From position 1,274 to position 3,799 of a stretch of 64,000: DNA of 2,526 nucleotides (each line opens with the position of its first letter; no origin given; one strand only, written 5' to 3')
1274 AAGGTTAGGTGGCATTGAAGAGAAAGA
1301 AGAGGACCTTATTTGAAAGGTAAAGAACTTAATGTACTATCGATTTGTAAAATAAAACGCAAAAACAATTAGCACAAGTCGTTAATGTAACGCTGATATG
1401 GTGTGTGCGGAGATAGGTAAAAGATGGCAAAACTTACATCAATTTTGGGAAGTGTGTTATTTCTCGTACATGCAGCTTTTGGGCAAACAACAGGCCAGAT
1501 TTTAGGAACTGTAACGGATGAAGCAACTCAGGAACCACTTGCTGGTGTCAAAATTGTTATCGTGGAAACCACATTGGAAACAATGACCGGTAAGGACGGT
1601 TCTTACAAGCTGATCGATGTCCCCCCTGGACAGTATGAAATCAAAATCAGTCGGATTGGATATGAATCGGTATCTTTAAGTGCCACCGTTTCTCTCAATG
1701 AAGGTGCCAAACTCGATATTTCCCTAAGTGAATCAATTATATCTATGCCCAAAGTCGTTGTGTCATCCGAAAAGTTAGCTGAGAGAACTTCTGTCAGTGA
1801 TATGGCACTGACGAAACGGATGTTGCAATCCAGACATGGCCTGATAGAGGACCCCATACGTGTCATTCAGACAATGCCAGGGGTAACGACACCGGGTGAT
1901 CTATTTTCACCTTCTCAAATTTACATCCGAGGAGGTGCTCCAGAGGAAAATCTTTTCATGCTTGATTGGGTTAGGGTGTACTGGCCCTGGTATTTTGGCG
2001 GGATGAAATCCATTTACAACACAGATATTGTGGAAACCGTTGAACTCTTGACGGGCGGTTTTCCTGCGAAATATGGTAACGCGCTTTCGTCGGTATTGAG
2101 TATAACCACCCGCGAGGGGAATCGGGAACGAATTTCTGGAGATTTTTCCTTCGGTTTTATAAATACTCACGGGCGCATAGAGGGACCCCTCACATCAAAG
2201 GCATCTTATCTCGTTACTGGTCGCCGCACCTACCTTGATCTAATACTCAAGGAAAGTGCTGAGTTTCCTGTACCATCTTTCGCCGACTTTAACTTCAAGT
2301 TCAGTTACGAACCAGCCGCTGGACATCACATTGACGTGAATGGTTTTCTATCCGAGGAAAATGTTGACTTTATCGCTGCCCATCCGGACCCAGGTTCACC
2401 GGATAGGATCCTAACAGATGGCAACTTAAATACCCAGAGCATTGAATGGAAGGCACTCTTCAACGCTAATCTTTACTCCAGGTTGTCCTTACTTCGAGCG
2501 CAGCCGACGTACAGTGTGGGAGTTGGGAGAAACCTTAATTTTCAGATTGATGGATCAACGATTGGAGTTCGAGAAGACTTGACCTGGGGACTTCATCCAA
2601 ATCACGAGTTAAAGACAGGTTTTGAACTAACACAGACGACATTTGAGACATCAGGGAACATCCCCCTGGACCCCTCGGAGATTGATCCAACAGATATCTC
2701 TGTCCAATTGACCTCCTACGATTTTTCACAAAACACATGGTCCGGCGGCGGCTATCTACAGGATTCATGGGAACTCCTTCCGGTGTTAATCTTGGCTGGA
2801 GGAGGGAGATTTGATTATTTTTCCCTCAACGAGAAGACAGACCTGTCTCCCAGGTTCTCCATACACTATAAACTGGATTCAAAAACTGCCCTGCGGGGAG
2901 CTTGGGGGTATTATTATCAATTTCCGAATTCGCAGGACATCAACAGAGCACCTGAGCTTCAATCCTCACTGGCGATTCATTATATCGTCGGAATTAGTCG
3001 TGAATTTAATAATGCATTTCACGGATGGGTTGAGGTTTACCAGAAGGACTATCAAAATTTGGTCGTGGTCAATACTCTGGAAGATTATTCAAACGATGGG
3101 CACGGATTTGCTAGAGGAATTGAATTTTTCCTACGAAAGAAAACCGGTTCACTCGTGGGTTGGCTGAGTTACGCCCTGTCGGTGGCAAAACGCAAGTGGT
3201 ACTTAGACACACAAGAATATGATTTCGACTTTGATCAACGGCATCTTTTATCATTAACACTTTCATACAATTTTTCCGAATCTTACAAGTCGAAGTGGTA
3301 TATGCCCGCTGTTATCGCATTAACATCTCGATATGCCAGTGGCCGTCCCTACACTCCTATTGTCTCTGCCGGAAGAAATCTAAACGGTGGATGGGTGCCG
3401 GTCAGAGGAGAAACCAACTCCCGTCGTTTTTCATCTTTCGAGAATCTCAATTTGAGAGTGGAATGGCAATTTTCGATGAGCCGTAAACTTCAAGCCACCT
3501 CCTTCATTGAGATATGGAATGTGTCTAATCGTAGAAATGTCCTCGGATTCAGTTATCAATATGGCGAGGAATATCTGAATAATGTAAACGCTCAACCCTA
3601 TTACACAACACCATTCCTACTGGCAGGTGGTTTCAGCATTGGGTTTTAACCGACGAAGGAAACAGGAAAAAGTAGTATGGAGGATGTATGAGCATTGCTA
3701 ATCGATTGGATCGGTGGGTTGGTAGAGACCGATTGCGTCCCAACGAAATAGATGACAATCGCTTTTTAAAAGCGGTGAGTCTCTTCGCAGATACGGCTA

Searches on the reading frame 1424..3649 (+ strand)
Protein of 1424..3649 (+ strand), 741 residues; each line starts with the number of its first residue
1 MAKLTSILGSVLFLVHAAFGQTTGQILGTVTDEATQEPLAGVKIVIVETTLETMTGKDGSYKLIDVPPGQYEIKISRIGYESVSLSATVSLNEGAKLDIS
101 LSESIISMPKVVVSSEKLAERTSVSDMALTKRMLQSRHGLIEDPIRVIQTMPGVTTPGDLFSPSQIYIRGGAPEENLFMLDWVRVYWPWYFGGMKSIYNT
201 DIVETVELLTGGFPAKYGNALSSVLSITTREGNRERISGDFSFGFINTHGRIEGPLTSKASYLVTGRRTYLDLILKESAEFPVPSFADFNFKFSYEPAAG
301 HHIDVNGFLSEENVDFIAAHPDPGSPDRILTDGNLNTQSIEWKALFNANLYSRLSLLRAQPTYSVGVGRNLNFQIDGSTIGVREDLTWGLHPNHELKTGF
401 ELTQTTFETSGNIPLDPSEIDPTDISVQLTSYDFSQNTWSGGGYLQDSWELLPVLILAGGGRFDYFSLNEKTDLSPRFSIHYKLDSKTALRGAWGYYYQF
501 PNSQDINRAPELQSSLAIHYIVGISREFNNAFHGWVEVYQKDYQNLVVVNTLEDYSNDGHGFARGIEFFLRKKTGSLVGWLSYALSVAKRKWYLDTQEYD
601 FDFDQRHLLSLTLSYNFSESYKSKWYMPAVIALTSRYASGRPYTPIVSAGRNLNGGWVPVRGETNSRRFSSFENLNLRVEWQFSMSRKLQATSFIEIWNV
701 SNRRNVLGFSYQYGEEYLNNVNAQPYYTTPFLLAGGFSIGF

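Call 10: search_protein_families(library=pfam, proteins=[window:1424-3649:+], max_evalue=0.001)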
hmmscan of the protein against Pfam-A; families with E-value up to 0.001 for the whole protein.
window:1424-3649:+ (741 aa): 6 families
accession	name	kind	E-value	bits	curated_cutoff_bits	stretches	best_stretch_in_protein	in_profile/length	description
PF00593.30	TonB_dep_Rec_b-barrel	-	8.5e-21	75.7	27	1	336-687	70-425/436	TonB dependent receptor-like, beta-barrel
PF13715.12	CarbopepD_reg_2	-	3.7e-20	72.2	32.2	1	27-113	2-88/88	CarboxypepD_reg-like domain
PF13620.12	CarboxypepD_reg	-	1.5e-16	60.9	32.3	1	25-101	1-81/82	Carboxypeptidase regulatory-like domain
PF25183.1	OMP_b-brl_4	-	1.2e-10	40.9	30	1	470-508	434-472/838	Outer membrane beta barrel domain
PF07715.20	Plug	-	1.3e-06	29.3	23.9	1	141-220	22-103/107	TonB-dependent Receptor Plug Domain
PF17802.7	SpaA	-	0.00077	20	23.1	0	29-74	6-57/91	Prealbumin-like fold domain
